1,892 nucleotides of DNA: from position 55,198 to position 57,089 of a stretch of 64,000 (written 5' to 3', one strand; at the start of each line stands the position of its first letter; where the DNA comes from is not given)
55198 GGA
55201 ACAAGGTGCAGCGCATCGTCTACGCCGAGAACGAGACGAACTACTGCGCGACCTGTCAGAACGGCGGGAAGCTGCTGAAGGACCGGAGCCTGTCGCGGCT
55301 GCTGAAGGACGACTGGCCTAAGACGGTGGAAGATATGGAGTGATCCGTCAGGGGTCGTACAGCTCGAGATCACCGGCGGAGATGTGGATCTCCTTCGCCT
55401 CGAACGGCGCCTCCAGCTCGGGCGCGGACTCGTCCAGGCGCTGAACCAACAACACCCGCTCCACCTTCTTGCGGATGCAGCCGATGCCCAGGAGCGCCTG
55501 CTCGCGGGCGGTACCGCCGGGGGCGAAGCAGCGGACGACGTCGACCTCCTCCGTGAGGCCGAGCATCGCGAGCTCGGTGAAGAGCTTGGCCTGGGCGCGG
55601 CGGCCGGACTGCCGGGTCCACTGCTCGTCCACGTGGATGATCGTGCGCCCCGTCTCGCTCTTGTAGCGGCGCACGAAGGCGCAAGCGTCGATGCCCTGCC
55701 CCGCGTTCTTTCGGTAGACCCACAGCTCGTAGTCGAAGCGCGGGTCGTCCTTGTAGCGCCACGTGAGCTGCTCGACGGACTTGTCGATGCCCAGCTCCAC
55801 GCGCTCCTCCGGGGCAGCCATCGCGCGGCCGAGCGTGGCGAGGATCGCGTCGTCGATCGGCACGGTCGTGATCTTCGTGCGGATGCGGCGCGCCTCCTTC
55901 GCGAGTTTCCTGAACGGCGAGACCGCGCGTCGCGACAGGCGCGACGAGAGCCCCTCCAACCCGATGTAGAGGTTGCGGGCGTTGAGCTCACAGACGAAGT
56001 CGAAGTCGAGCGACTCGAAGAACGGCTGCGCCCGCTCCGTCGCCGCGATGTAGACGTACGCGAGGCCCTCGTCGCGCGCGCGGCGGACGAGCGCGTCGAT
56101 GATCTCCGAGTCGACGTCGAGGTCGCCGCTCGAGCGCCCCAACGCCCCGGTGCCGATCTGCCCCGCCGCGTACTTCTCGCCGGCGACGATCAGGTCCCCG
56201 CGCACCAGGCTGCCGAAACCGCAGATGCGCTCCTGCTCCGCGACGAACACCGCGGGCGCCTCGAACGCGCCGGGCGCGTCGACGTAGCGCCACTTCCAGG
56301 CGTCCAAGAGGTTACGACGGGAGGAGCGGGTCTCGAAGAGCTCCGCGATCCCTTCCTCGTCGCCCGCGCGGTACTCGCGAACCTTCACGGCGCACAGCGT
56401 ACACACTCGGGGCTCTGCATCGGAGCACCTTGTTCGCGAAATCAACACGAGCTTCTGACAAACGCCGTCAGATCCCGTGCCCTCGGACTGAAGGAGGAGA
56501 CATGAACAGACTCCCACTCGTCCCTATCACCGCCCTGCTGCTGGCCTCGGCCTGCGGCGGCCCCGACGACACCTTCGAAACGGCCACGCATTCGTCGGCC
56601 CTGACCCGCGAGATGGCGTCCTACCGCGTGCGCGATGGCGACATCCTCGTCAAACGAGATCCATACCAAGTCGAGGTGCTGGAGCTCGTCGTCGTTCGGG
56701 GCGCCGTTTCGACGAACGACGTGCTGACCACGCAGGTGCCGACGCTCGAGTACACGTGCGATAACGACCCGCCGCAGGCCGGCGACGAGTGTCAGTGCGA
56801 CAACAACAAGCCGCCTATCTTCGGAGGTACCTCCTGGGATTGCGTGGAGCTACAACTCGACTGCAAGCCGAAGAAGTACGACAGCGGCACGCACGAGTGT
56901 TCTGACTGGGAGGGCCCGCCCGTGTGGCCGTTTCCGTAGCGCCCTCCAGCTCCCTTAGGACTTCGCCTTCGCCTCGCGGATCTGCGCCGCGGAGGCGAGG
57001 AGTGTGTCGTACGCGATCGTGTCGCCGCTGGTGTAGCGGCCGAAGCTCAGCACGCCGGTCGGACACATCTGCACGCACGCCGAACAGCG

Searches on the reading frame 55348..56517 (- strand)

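Call 30: search_protein_families(library=pfam, proteins=[window:55348-56517:-], max_evalue=10)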
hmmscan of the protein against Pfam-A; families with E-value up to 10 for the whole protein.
window:55348-56517:- (389 aa): 2 families
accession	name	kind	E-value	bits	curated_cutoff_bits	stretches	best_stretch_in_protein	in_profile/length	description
PF13508.13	Acetyltransf_7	-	0.16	12.8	27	0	139-172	49-82/84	Acetyltransferase (GNAT) domain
PF00672.30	HAMP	-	0.22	12.3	25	1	193-221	1-29/53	HAMP domain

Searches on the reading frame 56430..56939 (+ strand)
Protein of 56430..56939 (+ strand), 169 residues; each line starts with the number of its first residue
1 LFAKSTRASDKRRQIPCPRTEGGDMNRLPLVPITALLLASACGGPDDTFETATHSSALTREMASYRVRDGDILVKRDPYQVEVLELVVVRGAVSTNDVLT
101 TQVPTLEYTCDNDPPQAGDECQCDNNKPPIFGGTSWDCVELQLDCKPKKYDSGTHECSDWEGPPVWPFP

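Call 30: search_protein_families(library=pfam, proteins=[window:56430-56939:+], max_evalue=10)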
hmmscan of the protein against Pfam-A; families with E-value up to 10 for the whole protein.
window:56430-56939:+ (169 aa): 1 family
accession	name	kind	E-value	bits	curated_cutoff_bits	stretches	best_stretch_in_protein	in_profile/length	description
PF03712.20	Cu2_monoox_C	-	0.14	12.1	23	1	49-102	48-106/157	Copper type II ascorbate-dependent monooxygenase, C-terminal domain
